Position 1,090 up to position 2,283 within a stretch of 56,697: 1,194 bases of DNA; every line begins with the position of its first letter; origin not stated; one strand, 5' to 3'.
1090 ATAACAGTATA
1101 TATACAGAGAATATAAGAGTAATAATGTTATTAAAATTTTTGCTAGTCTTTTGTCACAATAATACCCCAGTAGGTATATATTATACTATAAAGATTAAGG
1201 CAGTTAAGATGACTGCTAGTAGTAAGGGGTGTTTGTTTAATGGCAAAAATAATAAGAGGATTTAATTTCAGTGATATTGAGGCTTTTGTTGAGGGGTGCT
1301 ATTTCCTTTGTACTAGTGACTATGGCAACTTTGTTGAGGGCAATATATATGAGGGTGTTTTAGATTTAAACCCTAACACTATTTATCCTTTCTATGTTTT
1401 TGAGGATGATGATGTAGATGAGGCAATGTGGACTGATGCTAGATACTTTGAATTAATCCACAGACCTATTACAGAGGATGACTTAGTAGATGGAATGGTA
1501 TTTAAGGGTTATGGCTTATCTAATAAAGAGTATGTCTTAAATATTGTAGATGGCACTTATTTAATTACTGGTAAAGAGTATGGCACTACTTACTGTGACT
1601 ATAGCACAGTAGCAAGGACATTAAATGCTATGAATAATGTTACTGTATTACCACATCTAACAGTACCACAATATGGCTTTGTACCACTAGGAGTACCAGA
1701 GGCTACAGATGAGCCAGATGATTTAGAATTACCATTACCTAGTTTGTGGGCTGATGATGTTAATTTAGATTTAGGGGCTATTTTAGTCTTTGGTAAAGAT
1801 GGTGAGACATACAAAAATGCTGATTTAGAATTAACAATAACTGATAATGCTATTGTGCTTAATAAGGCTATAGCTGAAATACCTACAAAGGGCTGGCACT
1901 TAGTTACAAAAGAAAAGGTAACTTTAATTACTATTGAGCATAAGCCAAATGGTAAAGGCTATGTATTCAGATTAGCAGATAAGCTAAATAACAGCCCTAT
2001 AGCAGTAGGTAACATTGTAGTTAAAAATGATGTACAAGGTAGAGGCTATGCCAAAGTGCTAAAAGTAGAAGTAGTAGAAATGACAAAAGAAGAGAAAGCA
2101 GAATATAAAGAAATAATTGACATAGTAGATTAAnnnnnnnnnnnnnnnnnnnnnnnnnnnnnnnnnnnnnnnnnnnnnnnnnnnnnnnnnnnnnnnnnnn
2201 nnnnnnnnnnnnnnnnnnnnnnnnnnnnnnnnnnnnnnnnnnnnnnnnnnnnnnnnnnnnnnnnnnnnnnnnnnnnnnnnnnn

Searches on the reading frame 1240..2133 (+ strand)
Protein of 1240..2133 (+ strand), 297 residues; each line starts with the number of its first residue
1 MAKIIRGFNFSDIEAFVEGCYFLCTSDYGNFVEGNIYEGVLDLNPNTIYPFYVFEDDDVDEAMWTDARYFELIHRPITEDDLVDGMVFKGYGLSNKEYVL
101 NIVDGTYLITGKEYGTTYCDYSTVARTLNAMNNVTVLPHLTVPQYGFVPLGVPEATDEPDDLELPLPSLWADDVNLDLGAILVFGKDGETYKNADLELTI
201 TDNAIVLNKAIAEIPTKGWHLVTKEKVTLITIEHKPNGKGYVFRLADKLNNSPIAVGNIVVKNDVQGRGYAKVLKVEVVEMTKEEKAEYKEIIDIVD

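Call 13: search_protein_families(library=phrogs, proteins=[window:1240-2133:+])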
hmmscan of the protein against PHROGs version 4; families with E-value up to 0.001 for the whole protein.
window:1240-2133:+ (297 aa): 0 families

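Call 18: find_related_loci(query=window:1240-2133:+, collection=viral_contigs, flank=4000)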
Query window:1240-2133:+ (297 aa) in viral_contigs; peptide patterns used: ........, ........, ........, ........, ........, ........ (x = any residue, [..] = any of these).
16 stretches matched a pattern, but none encodes a relative of the query by tblastn (E <= 1e-3).

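Call 37: search_protein_families(library=pfam, proteins=[window:1240-2133:+], max_evalue=0.01)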
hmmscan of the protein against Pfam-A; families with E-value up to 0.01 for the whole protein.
window:1240-2133:+ (297 aa): 0 families

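Call 41: find_homologous_proteins(query=window:1240-2133:+)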
Query window:1240-2133:+ (297 aa): 2 proteins with E <= 0.001 among 1295 candidates.
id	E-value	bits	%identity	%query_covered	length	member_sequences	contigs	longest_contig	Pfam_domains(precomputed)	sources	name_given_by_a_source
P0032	6.3e-108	378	66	100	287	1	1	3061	-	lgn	-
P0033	6.0e-63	231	62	71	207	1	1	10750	-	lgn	-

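Call 42: find_encoding_contigs(protein=P0032, flank=10000, max_places=5)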
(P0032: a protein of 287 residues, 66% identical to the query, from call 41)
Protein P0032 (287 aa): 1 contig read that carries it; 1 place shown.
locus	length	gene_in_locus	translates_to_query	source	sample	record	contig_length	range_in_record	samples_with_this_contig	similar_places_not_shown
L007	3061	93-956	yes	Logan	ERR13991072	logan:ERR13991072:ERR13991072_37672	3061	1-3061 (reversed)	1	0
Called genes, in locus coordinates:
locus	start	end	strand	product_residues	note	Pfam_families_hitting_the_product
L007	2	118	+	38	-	?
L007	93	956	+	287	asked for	-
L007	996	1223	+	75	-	-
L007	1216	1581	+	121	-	PF22745:Nlig-Ia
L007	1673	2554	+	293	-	-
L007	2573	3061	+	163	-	?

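Call 43: find_encoding_contigs(protein=P0033, flank=10000, max_places=5)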
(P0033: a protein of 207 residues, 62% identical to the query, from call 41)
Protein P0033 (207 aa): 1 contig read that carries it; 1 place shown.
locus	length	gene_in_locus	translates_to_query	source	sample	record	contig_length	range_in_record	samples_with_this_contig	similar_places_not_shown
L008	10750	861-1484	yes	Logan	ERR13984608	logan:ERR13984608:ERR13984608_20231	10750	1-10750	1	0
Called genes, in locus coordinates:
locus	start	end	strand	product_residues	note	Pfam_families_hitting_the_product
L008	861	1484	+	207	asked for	-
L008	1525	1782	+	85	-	-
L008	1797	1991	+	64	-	-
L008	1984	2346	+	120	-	PF22745:Nlig-Ia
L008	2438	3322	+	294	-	-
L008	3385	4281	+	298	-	PF00128:Alpha-amylase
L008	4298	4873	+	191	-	PF00239:Resolvase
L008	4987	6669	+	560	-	-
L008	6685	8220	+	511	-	PF05133:SPP1_portal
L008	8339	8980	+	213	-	-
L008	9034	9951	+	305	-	PF06152:Phage_min_cap2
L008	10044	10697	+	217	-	PF08614:ATG16 (weak)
